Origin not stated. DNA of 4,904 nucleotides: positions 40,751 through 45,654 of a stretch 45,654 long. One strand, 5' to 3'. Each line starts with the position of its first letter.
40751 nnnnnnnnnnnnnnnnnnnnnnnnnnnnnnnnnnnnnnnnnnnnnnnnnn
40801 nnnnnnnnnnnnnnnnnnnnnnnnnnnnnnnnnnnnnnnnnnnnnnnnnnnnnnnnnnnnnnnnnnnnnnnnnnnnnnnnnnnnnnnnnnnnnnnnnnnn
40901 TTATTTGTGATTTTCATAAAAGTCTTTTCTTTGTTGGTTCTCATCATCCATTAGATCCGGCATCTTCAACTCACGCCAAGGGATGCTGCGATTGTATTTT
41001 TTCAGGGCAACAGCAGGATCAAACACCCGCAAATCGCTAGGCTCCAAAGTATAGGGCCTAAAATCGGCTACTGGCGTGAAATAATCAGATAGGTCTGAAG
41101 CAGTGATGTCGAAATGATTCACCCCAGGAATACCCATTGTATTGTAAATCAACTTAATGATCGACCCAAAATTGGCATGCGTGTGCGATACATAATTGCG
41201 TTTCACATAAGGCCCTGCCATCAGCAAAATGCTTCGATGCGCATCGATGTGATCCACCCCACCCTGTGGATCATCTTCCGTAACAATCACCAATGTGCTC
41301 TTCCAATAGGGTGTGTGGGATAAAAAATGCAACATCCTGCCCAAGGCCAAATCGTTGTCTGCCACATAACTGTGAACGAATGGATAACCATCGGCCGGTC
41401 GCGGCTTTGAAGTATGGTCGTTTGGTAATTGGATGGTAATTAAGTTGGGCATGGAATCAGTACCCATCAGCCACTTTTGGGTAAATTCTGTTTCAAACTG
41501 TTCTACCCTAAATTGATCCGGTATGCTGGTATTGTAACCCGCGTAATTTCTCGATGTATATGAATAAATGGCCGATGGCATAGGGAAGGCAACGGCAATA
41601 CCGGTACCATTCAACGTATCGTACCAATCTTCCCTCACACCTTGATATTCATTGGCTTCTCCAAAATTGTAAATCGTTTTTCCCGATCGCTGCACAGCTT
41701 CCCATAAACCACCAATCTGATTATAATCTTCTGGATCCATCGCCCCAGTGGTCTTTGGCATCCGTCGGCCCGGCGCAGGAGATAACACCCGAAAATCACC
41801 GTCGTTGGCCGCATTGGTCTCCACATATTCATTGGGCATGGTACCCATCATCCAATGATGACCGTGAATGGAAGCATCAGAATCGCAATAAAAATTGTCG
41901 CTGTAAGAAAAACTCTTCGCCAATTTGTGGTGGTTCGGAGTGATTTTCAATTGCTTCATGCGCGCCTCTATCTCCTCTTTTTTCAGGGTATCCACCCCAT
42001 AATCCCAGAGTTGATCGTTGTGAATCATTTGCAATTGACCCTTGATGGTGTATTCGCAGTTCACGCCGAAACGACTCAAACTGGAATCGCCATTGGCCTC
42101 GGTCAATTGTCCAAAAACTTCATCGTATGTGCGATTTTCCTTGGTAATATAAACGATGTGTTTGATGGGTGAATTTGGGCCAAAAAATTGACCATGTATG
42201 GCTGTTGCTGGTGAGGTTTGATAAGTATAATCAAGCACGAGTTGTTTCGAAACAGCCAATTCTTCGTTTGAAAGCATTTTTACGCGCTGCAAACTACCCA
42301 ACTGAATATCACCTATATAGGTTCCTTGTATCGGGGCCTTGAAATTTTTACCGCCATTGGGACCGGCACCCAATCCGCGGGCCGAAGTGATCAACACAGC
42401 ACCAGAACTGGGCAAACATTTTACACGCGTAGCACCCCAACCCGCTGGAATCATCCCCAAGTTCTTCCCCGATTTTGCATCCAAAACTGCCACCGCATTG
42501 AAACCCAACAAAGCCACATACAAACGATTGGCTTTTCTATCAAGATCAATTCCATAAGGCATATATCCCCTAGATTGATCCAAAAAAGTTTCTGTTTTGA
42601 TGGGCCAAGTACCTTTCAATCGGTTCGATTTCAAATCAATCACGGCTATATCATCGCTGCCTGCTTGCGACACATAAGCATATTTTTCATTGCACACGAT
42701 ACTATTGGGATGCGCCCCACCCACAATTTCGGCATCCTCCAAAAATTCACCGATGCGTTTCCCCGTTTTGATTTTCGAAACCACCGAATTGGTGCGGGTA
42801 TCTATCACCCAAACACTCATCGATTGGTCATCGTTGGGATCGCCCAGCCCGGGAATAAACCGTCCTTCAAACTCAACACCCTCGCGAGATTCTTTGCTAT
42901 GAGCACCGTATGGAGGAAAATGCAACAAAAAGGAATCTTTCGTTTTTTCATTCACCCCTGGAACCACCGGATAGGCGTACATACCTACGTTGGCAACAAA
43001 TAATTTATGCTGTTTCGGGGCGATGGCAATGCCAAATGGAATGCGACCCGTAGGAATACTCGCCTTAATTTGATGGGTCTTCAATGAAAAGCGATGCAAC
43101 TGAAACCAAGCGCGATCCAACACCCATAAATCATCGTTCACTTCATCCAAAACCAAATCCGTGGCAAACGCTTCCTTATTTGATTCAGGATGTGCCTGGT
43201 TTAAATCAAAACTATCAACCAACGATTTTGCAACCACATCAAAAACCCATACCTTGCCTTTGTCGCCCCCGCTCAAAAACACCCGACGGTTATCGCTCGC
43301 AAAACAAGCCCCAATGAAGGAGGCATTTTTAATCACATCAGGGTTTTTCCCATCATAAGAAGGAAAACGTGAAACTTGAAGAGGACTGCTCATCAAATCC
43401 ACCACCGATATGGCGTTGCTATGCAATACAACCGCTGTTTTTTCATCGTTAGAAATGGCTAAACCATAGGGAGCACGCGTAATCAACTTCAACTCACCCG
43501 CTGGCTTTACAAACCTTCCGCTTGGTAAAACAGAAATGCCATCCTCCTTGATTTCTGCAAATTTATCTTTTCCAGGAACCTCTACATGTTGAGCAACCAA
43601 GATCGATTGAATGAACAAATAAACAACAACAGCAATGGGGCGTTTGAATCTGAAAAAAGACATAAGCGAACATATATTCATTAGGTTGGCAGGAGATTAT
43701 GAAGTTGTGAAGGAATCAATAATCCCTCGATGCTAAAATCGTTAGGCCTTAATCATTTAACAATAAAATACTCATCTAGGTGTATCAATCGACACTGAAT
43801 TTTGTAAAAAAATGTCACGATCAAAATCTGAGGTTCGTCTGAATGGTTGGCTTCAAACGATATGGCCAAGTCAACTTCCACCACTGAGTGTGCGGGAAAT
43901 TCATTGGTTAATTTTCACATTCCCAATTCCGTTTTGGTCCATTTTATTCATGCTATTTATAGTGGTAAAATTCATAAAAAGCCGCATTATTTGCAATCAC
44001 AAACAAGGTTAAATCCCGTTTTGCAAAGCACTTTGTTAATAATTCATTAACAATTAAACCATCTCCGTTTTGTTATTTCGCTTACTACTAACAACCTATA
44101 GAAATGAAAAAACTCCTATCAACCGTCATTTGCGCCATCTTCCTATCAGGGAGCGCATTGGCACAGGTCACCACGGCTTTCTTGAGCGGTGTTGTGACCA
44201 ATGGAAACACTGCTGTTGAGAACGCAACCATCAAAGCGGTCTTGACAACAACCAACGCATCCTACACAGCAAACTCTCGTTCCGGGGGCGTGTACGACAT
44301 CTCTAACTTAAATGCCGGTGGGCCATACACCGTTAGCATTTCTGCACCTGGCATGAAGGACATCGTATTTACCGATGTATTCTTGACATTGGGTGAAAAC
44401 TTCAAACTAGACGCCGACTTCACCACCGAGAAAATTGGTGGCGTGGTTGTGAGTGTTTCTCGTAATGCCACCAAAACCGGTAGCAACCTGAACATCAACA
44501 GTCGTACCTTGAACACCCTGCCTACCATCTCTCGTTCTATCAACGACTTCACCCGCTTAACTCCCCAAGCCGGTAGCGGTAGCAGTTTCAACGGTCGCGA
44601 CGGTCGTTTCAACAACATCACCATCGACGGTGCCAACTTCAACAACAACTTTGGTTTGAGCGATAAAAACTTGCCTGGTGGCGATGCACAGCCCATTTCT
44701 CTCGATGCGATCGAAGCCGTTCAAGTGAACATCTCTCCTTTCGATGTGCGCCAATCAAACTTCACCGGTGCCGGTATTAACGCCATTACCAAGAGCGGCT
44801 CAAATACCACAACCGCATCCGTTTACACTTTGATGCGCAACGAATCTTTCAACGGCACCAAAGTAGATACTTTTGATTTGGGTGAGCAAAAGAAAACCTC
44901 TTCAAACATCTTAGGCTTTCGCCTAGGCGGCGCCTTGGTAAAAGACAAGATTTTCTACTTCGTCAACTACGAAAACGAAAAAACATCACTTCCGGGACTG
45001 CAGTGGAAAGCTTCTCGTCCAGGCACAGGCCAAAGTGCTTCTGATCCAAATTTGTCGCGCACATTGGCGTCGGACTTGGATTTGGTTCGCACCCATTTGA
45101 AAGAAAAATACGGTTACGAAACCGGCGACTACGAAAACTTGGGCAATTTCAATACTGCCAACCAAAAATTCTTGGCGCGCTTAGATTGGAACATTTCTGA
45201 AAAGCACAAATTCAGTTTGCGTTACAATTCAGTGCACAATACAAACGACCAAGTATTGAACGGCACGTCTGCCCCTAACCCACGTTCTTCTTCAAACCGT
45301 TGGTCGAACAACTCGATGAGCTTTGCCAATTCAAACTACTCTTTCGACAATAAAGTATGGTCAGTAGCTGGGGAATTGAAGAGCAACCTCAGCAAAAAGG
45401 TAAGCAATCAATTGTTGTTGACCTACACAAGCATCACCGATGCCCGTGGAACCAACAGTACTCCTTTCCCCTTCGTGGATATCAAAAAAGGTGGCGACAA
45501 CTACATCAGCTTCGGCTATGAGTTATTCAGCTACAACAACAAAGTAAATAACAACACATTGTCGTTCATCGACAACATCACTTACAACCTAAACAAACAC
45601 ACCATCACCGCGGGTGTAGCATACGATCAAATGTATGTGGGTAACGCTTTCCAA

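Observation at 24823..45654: Non-glycan SusCD locus: a ~21-kb phosphonate/organophosphorus acquisition island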

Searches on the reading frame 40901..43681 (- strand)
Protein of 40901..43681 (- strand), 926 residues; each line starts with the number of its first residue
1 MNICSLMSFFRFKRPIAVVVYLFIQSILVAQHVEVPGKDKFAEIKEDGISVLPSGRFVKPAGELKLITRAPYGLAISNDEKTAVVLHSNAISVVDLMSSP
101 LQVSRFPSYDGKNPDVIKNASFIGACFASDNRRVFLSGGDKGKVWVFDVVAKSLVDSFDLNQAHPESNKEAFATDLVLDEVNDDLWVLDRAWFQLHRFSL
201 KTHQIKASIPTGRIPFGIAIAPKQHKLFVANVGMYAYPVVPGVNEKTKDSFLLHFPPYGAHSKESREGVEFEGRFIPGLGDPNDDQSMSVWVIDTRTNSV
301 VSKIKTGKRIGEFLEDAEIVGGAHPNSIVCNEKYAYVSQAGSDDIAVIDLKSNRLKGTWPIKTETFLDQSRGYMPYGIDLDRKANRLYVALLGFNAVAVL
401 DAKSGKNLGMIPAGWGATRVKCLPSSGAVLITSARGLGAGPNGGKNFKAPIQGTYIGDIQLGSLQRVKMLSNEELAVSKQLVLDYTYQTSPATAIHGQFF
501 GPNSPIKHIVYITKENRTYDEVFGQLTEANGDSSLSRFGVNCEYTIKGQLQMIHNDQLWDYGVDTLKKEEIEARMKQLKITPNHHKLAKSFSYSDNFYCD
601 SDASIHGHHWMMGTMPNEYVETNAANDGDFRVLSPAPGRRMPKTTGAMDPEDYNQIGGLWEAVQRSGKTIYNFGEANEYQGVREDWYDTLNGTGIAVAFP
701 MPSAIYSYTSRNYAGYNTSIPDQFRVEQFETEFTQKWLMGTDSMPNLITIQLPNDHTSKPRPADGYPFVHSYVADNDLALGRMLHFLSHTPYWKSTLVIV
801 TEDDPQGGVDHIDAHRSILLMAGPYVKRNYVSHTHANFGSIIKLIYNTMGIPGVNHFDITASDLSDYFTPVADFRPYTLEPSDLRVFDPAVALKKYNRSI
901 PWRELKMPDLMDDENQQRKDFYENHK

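Call 6: search_protein_families(library=ncbifam, proteins=[window:40901-43681:-], max_evalue=0.01)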
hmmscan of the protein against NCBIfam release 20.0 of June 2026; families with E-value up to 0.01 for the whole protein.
window:40901-43681:- (926 aa): 7 families
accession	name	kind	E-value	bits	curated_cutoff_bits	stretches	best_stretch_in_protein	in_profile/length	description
TIGR02276.1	beta_rpt_yvtn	repeat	7.1e-13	48.3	27.85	1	287-308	13-34/42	beta-propeller repeat protein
TIGR03866.1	PQQ_ABC_repeats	subfamily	1.2e-10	41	287.3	1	332-416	10-84/310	PQQ-dependent catabolism-associated beta-propeller protein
NF052280.1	7_blade_YncE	equivalog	3.2e-09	36.1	400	0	196-306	58-168/338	7-bladed beta-propeller protein YncE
TIGR03397.1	acid_phos_Burk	subfamily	5.1e-08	32.5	362.75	1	771-854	363-455/483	acid phosphatase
TIGR03396.1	PC_PLC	equivalog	0.0029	16.1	580.25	0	502-530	40-68/688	phosphocholine-specific phospholipase C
NF052340.1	hydrazine_beta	equivalog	0.0065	15.6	560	0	330-399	84-300/372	hydrazine synthase subunit beta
NF038117.1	choice_anch_I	subfamily_domain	0.0097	14.8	300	0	314-361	165-215/458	choice-of-anchor I family protein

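Call 7: search_protein_families(library=pfam, proteins=[window:40901-43681:-], max_evalue=0.01)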
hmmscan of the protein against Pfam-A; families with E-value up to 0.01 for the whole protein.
window:40901-43681:- (926 aa): 1 family
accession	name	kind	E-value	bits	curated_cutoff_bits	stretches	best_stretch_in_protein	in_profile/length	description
PF04185.19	Phosphoesterase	-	2.3e-07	30.8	23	1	506-851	1-355/356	Phosphoesterase family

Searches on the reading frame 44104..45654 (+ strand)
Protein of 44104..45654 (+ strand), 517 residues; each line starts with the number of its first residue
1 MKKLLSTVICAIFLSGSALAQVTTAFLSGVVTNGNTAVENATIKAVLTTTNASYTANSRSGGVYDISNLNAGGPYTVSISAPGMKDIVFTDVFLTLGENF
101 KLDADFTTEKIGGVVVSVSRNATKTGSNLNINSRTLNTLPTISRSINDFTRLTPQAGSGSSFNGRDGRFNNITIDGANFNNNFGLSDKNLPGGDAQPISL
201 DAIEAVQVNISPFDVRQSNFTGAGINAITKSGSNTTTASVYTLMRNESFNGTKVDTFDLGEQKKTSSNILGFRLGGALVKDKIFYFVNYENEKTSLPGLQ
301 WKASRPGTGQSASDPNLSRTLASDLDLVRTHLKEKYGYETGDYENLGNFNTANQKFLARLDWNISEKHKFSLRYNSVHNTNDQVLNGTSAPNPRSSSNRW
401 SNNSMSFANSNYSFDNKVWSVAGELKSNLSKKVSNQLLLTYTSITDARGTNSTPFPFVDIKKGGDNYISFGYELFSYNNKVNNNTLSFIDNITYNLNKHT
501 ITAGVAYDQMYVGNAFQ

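Call 8: search_protein_families(library=pfam, proteins=[window:44104-45654:+], max_evalue=0.001)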
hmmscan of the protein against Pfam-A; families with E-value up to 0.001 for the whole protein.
window:44104-45654:+ (517 aa): 2 families
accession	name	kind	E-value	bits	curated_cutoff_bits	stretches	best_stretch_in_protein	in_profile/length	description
PF25183.1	OMP_b-brl_4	-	5.5e-16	58.6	30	1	228-510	1-310/838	Outer membrane beta barrel domain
PF13620.12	CarboxypepD_reg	-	6.3e-11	42.9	32.3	1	27-104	2-79/82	Carboxypeptidase regulatory-like domain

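Call 9: search_protein_families(library=ncbifam, proteins=[window:44104-45654:+], max_evalue=0.001)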
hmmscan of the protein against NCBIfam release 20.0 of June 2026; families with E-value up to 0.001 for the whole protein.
window:44104-45654:+ (517 aa): 0 families
